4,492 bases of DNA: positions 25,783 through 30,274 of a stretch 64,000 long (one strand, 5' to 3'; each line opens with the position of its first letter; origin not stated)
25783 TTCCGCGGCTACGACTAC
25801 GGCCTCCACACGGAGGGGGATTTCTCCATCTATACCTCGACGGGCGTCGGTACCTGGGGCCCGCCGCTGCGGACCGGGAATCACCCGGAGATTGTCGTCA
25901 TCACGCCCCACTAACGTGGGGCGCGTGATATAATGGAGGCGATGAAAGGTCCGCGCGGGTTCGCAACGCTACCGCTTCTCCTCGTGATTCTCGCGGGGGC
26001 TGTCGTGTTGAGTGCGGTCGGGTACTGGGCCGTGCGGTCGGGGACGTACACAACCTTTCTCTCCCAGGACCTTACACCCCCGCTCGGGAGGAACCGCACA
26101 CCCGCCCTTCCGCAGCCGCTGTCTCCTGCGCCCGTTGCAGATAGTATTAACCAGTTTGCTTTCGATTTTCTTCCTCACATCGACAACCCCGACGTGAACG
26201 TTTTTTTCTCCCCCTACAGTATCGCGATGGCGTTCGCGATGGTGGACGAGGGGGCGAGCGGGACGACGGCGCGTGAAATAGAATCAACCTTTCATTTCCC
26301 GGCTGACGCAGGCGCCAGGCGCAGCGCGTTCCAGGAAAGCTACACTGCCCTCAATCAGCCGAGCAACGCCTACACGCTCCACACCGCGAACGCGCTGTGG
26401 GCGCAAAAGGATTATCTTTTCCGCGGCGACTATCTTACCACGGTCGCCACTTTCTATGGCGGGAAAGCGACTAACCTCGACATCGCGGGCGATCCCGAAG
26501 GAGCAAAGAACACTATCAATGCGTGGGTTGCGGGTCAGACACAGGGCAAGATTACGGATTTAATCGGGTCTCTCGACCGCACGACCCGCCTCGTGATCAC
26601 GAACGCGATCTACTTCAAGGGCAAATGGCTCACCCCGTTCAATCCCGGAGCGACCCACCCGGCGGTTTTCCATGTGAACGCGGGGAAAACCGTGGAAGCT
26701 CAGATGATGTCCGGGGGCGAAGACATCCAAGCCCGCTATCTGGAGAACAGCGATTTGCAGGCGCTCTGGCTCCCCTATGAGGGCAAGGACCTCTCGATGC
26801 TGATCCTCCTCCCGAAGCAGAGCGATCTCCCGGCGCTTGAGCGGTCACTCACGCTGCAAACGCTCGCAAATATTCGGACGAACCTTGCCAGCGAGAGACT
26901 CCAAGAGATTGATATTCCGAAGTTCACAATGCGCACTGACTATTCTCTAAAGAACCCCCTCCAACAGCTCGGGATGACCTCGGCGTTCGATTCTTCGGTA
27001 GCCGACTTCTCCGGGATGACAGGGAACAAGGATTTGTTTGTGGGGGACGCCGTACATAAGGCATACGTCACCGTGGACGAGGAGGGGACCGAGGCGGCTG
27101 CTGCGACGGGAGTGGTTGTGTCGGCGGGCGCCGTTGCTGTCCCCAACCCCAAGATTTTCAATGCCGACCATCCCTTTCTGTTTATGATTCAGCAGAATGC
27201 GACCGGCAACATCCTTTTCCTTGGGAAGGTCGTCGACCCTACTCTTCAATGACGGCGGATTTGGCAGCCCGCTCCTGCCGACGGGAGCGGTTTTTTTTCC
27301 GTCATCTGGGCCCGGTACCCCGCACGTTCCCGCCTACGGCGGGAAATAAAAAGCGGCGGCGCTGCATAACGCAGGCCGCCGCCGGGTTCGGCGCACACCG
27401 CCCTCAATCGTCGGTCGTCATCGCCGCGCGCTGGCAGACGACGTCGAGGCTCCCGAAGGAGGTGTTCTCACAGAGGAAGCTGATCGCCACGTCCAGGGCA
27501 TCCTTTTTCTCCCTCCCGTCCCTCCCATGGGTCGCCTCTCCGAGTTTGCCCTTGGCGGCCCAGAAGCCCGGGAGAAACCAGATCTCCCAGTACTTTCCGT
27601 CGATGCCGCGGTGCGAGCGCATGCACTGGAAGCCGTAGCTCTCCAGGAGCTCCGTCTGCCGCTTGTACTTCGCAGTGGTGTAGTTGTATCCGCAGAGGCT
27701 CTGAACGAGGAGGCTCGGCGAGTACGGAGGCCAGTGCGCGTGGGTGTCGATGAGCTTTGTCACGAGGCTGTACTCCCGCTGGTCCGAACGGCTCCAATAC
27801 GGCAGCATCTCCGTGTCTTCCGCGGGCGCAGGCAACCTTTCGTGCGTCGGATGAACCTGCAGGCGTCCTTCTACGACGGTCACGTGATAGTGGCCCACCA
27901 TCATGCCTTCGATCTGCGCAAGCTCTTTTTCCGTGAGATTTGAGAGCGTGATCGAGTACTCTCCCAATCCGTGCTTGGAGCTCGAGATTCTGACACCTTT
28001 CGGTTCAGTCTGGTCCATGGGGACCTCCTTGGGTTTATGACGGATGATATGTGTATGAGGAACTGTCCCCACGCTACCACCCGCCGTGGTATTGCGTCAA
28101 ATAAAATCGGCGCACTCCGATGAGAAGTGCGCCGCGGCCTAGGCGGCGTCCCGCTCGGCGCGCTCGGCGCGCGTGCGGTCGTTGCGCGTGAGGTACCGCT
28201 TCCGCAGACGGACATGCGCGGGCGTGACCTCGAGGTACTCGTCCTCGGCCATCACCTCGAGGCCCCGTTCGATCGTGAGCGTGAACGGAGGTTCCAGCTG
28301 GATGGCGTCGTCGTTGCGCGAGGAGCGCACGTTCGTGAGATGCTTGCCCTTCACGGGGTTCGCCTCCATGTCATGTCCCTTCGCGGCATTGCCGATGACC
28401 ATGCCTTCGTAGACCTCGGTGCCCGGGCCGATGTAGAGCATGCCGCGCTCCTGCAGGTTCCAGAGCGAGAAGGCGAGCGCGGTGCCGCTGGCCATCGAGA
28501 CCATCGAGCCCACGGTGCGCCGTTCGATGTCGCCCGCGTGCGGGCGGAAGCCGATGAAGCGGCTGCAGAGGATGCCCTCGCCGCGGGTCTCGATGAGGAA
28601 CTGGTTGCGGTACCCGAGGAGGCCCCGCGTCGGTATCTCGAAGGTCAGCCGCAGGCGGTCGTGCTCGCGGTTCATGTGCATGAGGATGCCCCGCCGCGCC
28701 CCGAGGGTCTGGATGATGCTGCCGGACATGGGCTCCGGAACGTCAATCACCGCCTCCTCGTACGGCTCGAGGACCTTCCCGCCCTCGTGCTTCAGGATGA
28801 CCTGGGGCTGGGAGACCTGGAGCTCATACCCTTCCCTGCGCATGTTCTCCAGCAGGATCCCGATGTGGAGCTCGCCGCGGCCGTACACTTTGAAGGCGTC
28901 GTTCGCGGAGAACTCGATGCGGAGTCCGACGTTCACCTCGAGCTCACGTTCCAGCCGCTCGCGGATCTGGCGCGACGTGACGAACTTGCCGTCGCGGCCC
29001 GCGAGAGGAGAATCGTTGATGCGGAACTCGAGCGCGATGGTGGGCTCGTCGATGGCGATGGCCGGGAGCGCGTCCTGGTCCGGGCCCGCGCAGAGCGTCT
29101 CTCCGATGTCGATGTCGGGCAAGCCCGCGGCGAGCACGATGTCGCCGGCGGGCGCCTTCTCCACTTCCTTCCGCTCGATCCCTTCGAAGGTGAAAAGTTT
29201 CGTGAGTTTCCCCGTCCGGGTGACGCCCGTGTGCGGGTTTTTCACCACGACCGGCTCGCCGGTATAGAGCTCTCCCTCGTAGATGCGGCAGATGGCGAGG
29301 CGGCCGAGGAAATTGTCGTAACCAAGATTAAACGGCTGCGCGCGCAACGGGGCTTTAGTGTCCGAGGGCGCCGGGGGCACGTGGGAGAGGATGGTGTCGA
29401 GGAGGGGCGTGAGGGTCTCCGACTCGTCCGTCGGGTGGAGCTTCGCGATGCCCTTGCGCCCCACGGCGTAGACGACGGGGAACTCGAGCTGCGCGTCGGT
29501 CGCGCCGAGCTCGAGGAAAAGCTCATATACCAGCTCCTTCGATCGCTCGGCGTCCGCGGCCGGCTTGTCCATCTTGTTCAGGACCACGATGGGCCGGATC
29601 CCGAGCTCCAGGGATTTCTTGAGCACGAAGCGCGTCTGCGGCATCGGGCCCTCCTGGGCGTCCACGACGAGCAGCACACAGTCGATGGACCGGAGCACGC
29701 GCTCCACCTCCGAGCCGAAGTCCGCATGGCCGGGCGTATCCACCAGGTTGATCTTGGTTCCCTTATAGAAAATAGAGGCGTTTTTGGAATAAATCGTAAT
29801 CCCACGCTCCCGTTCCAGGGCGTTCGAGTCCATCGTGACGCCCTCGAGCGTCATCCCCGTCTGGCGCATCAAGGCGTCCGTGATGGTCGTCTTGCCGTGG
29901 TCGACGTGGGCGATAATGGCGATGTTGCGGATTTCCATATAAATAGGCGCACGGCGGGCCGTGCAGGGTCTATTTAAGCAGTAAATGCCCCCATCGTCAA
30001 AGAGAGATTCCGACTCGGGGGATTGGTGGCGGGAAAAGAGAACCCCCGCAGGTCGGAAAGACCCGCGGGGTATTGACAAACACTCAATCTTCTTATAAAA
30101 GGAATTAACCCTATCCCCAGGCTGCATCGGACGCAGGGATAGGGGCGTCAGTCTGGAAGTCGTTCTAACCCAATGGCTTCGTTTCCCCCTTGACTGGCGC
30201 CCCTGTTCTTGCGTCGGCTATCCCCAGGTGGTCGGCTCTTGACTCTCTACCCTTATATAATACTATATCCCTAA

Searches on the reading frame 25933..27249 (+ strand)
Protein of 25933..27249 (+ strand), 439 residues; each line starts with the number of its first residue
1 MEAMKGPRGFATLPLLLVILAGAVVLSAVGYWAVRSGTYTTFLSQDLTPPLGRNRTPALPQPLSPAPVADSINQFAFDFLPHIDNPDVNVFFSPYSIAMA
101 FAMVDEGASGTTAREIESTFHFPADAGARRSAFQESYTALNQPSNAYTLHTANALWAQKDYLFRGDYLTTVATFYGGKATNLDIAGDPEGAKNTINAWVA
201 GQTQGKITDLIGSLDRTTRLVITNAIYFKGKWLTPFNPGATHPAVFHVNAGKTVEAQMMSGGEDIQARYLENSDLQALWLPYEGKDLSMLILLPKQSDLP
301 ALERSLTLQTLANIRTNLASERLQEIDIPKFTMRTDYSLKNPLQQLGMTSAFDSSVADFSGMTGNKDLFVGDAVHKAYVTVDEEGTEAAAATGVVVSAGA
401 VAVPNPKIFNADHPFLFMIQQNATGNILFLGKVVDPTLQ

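Call 51: search_protein_families(library=pfam, proteins=[window:25933-27249:+], max_evalue=0.001)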
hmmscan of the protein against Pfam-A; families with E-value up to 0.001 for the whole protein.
window:25933-27249:+ (439 aa): 1 family
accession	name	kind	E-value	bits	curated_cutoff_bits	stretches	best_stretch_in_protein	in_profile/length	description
PF00079.25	Serpin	-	2.6e-116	389.3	27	1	71-436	2-370/370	Serpin (serine protease inhibitor)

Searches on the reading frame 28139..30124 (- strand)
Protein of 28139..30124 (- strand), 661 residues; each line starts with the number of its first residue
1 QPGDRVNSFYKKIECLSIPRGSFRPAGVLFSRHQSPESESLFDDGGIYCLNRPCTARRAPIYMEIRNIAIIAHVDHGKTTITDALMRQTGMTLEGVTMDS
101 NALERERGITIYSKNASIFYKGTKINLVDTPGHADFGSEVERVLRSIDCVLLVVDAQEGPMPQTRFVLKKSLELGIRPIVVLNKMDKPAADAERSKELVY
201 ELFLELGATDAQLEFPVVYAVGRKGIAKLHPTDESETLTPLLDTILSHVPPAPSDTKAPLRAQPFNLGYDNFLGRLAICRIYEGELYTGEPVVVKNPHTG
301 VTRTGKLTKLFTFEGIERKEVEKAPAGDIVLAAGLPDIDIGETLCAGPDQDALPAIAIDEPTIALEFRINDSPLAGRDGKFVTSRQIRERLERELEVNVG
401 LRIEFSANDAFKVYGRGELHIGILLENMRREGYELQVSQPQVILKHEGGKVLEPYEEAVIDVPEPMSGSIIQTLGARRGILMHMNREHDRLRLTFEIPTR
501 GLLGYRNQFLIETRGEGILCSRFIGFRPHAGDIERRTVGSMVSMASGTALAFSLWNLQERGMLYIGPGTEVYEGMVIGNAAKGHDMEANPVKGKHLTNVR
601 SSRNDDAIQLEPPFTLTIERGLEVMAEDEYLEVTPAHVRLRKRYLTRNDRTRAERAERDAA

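Call 51: search_protein_families(library=pfam, proteins=[window:28139-30124:-], max_evalue=0.001)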
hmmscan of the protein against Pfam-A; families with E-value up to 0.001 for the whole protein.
window:28139-30124:- (661 aa): 7 families
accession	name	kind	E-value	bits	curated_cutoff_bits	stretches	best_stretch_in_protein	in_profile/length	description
PF00009.33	GTP_EFTU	-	3.8e-53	180.3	26.5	1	64-251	2-188/188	Elongation factor Tu GTP binding domain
PF21018.2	BipA_C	-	3.8e-39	133.3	23.8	1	539-646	2-109/110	TypA/BipA C-terminal domain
PF00679.30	EFG_C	-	8.4e-18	64.6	27.9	1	451-535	2-87/89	Elongation factor G C-terminus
PF03144.31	GTP_EFTU_D2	-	7.2e-12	46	30.3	1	274-345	1-73/73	Elongation factor Tu domain 2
PF22042.2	EF-G_D2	-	1.6e-09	38.2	27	1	265-346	7-83/84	Elongation factor G domain 2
PF01926.29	MMR_HSR1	-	2e-07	31.5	21.9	1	68-184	2-113/113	50S ribosome-binding GTPase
PF02421.24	FeoB_N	-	0.00011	22.2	27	1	107-190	31-120/156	Ferrous iron transport protein B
